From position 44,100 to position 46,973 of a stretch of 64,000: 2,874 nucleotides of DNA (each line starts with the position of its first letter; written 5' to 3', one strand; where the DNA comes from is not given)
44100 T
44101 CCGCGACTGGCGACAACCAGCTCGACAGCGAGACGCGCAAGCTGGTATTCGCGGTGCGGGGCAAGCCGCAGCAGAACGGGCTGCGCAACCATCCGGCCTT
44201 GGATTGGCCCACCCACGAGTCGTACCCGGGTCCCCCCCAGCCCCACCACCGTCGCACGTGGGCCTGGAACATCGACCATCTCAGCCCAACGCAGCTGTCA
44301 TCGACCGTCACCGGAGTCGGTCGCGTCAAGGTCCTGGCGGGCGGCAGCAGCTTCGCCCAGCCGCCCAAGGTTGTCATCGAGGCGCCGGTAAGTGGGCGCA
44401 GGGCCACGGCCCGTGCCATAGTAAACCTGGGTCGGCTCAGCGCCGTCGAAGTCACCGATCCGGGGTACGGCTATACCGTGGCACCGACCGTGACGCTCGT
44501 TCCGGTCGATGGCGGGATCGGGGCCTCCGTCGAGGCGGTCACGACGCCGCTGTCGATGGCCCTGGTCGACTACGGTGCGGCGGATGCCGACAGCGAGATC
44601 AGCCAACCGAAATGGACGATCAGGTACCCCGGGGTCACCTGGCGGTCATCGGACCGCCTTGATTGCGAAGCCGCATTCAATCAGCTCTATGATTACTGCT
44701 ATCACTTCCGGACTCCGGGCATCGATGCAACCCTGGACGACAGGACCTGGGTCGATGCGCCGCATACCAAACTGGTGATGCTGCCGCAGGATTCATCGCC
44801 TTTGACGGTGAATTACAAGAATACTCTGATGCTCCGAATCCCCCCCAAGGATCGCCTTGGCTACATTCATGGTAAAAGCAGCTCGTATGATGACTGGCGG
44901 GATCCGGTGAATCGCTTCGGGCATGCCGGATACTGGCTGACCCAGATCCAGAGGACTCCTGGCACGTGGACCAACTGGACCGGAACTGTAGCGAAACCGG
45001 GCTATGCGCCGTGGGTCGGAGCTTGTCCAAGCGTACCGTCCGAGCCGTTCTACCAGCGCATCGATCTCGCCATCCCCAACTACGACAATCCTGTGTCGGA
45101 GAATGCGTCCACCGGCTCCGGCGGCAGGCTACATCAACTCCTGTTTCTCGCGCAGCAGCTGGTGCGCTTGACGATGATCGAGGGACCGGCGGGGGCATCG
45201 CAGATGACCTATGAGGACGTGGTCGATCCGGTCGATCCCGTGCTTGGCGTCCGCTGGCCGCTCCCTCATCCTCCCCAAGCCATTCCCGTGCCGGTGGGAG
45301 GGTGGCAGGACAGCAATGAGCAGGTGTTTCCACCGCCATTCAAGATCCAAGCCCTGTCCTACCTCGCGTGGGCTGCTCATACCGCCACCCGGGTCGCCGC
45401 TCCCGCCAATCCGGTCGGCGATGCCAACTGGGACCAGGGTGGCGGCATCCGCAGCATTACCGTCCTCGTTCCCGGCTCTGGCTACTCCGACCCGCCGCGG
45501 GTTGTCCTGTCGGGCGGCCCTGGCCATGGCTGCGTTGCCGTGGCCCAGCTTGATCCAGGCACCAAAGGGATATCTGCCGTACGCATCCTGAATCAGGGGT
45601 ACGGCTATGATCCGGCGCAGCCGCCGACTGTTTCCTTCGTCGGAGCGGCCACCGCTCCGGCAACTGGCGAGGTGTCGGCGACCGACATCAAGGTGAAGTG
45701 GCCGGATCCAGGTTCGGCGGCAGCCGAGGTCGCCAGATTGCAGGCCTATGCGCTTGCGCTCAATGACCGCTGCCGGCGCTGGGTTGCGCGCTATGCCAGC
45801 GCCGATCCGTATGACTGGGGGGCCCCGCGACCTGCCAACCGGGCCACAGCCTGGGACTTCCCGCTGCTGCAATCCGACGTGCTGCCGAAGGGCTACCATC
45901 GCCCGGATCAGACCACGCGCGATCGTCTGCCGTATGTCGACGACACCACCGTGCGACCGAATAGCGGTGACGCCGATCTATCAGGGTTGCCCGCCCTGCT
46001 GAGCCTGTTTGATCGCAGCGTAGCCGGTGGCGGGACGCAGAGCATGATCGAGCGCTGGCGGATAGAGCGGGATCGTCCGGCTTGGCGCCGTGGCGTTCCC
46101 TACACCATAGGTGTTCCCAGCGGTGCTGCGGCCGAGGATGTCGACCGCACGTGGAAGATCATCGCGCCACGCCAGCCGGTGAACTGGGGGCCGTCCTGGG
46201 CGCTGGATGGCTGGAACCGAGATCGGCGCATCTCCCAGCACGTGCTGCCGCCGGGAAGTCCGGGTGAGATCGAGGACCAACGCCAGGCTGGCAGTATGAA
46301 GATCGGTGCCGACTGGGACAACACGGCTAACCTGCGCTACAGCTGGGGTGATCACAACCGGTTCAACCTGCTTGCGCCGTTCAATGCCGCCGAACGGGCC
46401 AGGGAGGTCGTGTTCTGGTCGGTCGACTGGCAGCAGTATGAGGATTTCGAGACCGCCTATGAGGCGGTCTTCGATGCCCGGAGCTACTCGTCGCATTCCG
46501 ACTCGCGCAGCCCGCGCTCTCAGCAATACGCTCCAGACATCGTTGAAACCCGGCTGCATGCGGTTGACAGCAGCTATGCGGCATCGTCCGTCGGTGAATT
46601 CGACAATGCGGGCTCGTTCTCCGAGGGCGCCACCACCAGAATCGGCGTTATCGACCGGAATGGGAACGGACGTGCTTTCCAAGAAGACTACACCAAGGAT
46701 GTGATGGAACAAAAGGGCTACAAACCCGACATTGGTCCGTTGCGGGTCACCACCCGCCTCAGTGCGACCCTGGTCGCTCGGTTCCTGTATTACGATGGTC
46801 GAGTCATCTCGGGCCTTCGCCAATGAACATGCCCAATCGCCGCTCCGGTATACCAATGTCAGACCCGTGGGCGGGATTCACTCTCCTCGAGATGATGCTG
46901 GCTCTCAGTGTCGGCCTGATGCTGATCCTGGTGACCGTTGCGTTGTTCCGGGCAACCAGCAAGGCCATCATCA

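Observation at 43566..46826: About 1090-aa protein with a prepilin signal and a duplicated ~65-aa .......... module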

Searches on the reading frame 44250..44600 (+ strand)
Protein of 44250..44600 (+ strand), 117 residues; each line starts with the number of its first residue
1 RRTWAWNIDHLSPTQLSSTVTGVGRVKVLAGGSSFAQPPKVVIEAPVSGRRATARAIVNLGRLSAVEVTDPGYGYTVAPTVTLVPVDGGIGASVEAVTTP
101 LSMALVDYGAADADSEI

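Call 37: search_protein_families(library=phrogs, proteins=[window:44250-44600:+], max_evalue=0.1)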
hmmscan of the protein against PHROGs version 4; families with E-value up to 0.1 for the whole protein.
window:44250-44600:+ (117 aa): 15 families
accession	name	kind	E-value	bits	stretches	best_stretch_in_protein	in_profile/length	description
phrog_5342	-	tail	1.2e-09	36.6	1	21-99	59-137/3319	tail fiber protein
phrog_701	-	head and packaging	2.4e-09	34.4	1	15-83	3173-3239/6136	virion structural protein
phrog_4406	-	head and packaging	1.7e-08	32.6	1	23-111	1624-1710/3231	virion structural protein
phrog_2885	-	tail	7.6e-08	30.1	1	23-106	1092-1173/4179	baseplate wedge subunit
phrog_19630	-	head and packaging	3.6e-07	29.3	1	22-110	1161-1248/1266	virion structural protein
phrog_460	-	connector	4.6e-07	29.9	1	17-95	225-303/385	head closure Hc2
phrog_708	-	tail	7e-07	28.2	1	21-93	815-886/1383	baseplate wedge subunit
phrog_22827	-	unknown function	4.3e-05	23.3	1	19-78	18-238/613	-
phrog_1922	-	tail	0.00018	21.1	1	27-102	838-909/932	baseplate hub subunit and tail lysozyme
phrog_18802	-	head and packaging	0.00018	19.1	1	47-96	2861-2909/3007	virion structural protein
phrog_17885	-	tail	0.00026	20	1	22-99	788-865/1002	tail fiber protein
phrog_32965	-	head and packaging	0.0021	16.3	1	34-98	135-200/2054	virion structural protein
phrog_32294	-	tail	0.0048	14.5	1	24-96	868-1244/2435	baseplate wedge subunit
phrog_30655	-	head and packaging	0.011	14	1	27-95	125-194/1678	virion structural protein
phrog_438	-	tail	0.02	15.1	1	23-98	198-275/478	baseplate wedge subunit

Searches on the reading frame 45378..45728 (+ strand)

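Call 37: search_protein_families(library=phrogs, proteins=[window:45378-45728:+], max_evalue=0.1)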
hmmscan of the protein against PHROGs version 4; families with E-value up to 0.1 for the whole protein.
window:45378-45728:+ (117 aa): 13 families
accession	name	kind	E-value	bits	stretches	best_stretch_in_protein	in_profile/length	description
phrog_708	-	tail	1.7e-10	40.2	2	13-85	846-914/1383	baseplate wedge subunit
phrog_701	-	head and packaging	2e-07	28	1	25-85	3181-3237/6136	virion structural protein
phrog_2885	-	tail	1.8e-06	25.5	1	21-81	1089-1147/4179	baseplate wedge subunit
phrog_22827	-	unknown function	1e-05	25.4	1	14-87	174-243/613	-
phrog_30655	-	head and packaging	1.7e-05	23.3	2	65-91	401-427/1678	virion structural protein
phrog_19630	-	head and packaging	2.4e-05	23.3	1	21-97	1159-1231/1266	virion structural protein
phrog_460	-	connector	3.6e-05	23.7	1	20-100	227-303/385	head closure Hc2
phrog_5342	-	tail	0.00022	19.1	1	21-102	58-137/3319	tail fiber protein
phrog_32294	-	tail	0.0016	16.1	1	19-97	1207-1281/2435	baseplate wedge subunit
phrog_1922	-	tail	0.0064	16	1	19-78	829-884/932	baseplate hub subunit and tail lysozyme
phrog_32965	-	head and packaging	0.0071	14.5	1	17-85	117-182/2054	virion structural protein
phrog_4406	-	head and packaging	0.013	13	1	19-88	1618-1683/3231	virion structural protein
phrog_438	-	tail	0.029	14.5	1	20-82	194-255/478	baseplate wedge subunit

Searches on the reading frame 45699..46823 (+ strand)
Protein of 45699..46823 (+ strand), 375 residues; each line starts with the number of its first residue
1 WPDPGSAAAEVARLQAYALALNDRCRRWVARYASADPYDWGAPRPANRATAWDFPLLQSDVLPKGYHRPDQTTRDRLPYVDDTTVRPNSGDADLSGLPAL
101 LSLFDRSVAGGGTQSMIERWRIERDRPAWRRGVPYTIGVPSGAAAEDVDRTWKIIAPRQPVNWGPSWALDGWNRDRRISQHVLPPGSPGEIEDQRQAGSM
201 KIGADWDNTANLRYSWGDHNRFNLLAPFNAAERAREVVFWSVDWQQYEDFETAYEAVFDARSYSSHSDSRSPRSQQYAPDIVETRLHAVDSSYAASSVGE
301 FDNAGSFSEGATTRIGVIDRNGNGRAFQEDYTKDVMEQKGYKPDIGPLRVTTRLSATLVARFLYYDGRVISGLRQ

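Call 40: search_protein_representatives(alignment_id=A2)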
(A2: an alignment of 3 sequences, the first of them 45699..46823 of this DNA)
Query: 3 sequences, 377 profile positions. Proteins with E-value up to 0.001 (for the whole library): 262; up to 1e-10: 218; up to 1e-30: 40. The best 150 are listed.
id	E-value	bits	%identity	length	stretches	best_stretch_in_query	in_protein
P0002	6.3e-195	664.1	-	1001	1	1-377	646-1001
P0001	2.9e-193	658.6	-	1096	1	1-377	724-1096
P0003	1.3e-160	551.2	-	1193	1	1-377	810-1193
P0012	2.3e-86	306.7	-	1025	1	5-377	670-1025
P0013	7.3e-45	170.2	-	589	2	195-376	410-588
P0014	3.2e-44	168.1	-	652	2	214-376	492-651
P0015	1.1e-43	166.4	-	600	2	215-376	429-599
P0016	1.1e-43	166.3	-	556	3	215-376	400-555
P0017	3.6e-43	164.6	-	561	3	215-376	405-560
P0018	2.1e-42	162.1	-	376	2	207-374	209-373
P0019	1.1e-41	159.7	-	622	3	213-376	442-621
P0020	1.9e-41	159.0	-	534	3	207-376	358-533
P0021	2.9e-40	155.1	-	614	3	216-376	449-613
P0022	9.0e-39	150.1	-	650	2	190-372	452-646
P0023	5.4e-38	147.6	-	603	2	215-376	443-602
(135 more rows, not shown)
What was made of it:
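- On New Planctomycetota giant-pilin family (defined here): The profile search gives 658.6 bits for P0001, the database copy of this protein (call 40).
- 262 representatives have E<=1e-3 and 218 have E<=1e-10 (call 40).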

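Call 42: search_protein_families(library=ncbifam, proteins=[P0012, P0013, P0014, P0015, P0016, P0017, P0019, P0021, P0022], max_evalue=0.1)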
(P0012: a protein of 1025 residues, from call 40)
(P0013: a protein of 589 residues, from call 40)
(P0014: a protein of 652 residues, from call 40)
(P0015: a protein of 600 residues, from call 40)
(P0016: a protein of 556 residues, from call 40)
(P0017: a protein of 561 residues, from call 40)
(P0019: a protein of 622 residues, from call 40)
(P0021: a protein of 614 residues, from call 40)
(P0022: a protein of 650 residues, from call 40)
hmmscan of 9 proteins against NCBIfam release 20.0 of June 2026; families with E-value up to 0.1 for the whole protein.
P0012 (1025 aa): 0 families

P0013 (589 aa): 4 families
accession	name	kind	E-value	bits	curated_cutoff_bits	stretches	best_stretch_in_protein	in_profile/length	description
TIGR01707.1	gspI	equivalog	0.0092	16.5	44.35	1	19-59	1-41/101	type II secretion system minor pseudopilin GspI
TIGR02532.1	IV_pilin_GFxxxE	domain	0.028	14.3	16.3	1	18-37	2-21/24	prepilin-type N-terminal cleavage/methylation domain-containing protein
TIGR02523.1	type_IV_pilV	equivalog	0.035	14.6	52.2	1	18-60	2-44/139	type IV pilus modification protein PilV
TIGR01708.2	typeII_sec_gspH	equivalog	0.085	12.8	80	0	18-76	2-59/169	type II secretion system minor pseudopilin GspH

P0014 (652 aa): 3 families
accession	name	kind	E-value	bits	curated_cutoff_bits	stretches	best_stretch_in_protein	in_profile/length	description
TIGR02523.1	type_IV_pilV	equivalog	0.0024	18.4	52.2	1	10-59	2-51/139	type IV pilus modification protein PilV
TIGR01707.1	gspI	equivalog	0.056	13.9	44.35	1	11-36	1-26/101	type II secretion system minor pseudopilin GspI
TIGR02598.1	TIGR02598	subfamily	0.076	13.2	51.4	0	11-56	1-45/151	Verru_Chthon cassette protein B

P0015 (600 aa): 1 family
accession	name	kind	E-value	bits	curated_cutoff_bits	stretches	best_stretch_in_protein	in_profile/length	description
NF007848.0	PRK10557.1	equivalog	0.051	12.9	120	1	13-65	7-58/192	prepilin peptidase-dependent protein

P0016 (556 aa): 1 family
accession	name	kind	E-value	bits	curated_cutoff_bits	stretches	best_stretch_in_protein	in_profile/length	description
TIGR02598.1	TIGR02598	subfamily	0.0036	17.5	51.4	0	8-52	3-53/151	Verru_Chthon cassette protein B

P0017 (561 aa): 1 family
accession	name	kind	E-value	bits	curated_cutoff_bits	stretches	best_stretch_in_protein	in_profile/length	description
TIGR02523.1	type_IV_pilV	equivalog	0.0087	16.5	52.2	1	11-83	3-76/139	type IV pilus modification protein PilV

P0019 (622 aa): 1 family
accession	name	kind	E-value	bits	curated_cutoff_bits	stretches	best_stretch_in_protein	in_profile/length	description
TIGR02598.1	TIGR02598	subfamily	0.093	12.9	51.4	0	8-43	1-36/151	Verru_Chthon cassette protein B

P0021 (614 aa): 3 families
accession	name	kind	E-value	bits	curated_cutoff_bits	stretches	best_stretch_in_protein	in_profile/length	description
TIGR02532.1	IV_pilin_GFxxxE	domain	0.0017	18.1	16.3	1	24-44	3-23/24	prepilin-type N-terminal cleavage/methylation domain-containing protein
TIGR02523.1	type_IV_pilV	equivalog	0.003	18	52.2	1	24-74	3-53/139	type IV pilus modification protein PilV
NF007848.0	PRK10557.1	equivalog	0.049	12.9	120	1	19-57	7-44/192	prepilin peptidase-dependent protein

P0022 (650 aa): 2 families
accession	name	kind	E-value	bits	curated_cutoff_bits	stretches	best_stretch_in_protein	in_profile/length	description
TIGR02523.1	type_IV_pilV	equivalog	1.1e-05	26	52.2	1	17-70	2-55/139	type IV pilus modification protein PilV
TIGR02532.1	IV_pilin_GFxxxE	domain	0.00082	19.1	16.3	1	16-37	1-22/24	prepilin-type N-terminal cleavage/methylation domain-containing protein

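Call 43: search_protein_families(library=pfam, proteins=[P0012, P0013, P0014, P0015, P0016, P0017, P0019, P0021, P0022], max_evalue=0.1)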
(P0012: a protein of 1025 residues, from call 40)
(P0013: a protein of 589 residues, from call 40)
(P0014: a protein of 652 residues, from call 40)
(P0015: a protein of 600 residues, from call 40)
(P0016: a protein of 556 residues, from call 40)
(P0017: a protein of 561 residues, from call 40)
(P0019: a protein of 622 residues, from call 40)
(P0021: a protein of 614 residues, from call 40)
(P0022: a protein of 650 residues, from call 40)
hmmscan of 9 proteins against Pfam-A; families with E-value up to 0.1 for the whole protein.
P0012 (1025 aa): 1 family
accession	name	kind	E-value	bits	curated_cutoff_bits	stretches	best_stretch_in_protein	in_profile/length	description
PF07963.17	N_methyl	-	0.012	15.6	21.2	1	14-37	4-27/27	Prokaryotic N-terminal methylation motif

P0013 (589 aa): 1 family
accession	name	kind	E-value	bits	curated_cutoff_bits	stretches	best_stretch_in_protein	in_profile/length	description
PF07963.17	N_methyl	-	0.0013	18.7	21.2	1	14-38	1-25/27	Prokaryotic N-terminal methylation motif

P0014 (652 aa): 0 families

P0015 (600 aa): 1 family
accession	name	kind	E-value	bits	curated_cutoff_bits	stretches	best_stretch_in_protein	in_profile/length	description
PF07963.17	N_methyl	-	0.0041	17.1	21.2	1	14-38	2-26/27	Prokaryotic N-terminal methylation motif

P0016 (556 aa): 2 families
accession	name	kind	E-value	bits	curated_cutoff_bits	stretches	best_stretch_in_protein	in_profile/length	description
PF23557.1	TPR_leprecan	-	0.03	14.1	27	1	36-95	142-199/310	Leprecan family TPR-like repeat region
PF10516.15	SHNi-TPR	-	0.059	13.4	21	0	76-91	14-29/38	SHNi-TPR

P0017 (561 aa): 0 families

P0019 (622 aa): 1 family
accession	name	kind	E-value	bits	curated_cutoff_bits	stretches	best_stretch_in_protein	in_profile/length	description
PF12484.13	PPE-SVP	-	0.081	14.3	23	1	521-569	16-67/80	PPE-SVP subfamily C-terminal region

P0021 (614 aa): 1 family
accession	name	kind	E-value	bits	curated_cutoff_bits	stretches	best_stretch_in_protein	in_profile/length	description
PF07963.17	N_methyl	-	3.5e-05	23.6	21.2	1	20-44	2-26/27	Prokaryotic N-terminal methylation motif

P0022 (650 aa): 2 families
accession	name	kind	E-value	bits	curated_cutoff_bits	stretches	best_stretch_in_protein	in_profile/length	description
PF07963.17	N_methyl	-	7.2e-05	22.6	21.2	1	15-38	3-26/27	Prokaryotic N-terminal methylation motif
PF09641.16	DUF2026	-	0.004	17.3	25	1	47-154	45-154/205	Protein of unknown function (DUF2026)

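Call 86: find_encoding_contigs(protein=P0012, flank=10000, max_places=2)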
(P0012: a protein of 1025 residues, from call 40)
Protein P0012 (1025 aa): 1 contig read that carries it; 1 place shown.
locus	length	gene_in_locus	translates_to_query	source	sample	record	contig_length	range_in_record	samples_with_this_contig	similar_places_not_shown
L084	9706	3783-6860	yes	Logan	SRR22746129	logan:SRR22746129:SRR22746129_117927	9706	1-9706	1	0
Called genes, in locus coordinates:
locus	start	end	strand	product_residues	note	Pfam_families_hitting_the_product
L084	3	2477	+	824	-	?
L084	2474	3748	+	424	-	-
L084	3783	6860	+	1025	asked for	-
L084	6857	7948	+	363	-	PF07963:N_methyl (weak)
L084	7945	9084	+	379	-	-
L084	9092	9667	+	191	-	PF07963:N_methyl (weak)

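Call 87: find_encoding_contigs(protein=P0013, flank=10000, max_places=2)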
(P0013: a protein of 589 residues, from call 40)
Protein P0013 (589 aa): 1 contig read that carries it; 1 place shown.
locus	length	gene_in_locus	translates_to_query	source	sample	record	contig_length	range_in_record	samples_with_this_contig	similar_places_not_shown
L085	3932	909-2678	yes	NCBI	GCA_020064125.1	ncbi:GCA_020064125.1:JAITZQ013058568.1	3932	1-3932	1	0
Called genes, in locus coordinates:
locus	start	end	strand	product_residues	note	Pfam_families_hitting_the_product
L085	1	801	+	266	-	?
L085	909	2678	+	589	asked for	-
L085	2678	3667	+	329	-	PF07963:N_methyl (weak)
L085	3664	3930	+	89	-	?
